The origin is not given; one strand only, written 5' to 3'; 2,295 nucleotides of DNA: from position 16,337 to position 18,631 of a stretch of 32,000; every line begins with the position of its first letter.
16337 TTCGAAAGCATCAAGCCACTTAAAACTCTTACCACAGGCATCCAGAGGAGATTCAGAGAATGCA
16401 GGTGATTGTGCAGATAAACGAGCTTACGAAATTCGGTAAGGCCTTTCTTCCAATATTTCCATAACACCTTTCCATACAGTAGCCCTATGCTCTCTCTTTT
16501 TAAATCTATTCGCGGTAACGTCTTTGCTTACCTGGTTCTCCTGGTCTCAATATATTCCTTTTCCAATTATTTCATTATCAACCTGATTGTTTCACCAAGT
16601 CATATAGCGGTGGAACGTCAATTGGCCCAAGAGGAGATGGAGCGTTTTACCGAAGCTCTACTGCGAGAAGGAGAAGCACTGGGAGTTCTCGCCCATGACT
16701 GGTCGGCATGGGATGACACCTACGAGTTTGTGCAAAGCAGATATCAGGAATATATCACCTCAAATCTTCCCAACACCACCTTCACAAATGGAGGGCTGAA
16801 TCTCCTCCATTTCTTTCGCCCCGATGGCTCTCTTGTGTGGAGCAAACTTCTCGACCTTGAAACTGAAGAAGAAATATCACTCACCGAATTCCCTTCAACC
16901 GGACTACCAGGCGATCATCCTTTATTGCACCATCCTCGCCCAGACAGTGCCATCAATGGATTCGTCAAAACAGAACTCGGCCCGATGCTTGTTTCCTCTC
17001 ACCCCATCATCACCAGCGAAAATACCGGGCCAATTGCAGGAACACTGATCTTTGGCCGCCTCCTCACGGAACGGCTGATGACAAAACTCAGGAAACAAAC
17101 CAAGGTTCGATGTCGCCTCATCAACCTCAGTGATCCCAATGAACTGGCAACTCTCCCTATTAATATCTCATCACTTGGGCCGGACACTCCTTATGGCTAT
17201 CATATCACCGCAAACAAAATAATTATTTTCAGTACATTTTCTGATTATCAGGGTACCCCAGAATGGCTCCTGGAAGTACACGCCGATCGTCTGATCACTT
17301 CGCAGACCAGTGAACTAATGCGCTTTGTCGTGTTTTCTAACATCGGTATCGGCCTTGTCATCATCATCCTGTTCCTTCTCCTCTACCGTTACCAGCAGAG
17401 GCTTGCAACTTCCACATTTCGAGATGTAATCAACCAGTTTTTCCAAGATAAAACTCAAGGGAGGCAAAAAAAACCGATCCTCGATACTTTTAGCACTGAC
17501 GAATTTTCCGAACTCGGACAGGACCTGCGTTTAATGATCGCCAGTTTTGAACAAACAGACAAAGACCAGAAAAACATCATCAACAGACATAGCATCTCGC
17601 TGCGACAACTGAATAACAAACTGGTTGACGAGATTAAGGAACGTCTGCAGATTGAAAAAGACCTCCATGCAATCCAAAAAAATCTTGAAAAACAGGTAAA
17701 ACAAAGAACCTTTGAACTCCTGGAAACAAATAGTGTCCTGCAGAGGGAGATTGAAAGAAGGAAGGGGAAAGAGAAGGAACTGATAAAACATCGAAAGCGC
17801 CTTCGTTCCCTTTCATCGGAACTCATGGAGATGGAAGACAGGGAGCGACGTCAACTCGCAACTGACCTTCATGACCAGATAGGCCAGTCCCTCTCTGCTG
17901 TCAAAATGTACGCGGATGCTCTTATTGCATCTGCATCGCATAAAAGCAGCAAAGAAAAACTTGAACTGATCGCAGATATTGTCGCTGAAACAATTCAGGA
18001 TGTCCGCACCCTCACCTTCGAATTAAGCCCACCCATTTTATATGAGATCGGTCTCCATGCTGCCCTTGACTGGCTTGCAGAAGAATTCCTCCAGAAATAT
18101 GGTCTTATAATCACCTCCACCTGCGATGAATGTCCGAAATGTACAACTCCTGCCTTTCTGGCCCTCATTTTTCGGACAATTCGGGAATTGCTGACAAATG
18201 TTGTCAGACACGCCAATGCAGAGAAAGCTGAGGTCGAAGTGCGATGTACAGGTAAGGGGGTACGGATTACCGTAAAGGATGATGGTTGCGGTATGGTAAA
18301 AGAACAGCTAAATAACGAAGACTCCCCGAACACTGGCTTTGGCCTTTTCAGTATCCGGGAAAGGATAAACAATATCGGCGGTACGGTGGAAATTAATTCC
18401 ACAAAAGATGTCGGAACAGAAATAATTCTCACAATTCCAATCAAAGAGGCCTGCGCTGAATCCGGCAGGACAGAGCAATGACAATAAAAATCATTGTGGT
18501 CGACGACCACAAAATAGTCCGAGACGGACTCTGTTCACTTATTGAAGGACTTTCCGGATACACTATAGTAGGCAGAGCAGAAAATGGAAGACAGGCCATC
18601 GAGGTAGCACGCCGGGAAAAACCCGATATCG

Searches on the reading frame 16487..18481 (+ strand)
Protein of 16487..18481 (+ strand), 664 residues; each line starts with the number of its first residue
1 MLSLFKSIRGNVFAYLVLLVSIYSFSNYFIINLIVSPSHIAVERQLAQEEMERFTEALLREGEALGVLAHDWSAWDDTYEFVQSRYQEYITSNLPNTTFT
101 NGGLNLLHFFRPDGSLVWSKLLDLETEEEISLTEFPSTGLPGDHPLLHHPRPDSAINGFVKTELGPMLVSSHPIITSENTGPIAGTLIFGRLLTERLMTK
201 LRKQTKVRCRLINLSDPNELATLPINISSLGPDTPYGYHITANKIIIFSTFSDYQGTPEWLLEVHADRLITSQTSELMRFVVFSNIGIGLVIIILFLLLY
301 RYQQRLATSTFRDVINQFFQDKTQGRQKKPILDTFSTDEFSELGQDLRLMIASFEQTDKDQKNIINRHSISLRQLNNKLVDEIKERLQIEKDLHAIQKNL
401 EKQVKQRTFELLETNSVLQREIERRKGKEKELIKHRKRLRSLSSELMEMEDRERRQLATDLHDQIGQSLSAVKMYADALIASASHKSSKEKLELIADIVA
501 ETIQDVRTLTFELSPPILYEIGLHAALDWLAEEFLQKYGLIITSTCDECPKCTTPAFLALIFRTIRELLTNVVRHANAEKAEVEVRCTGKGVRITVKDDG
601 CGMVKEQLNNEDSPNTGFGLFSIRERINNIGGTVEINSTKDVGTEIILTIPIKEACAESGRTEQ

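Call 17: search_protein_families(library=pfam, proteins=[window:16487-18481:+], max_evalue=0.001)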
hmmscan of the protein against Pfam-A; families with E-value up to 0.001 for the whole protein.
window:16487-18481:+ (664 aa): 4 families
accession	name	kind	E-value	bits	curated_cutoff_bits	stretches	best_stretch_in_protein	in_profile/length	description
PF05228.19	CHASE4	-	5.2e-40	137.3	26.2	1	58-211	2-139/140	CHASE4 domain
PF02518.31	HATPase_c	-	9e-17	62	26.4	1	561-653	6-110/111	Histidine kinase-, DNA gyrase B-, and HSP90-like ATPase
PF07730.19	HisKA_3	-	1.8e-12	48.1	24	1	453-516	1-66/68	Histidine kinase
PF13581.12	HATPase_c_2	-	1.5e-07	31.9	27.4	1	565-649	36-126/127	Histidine kinase-like ATPase domain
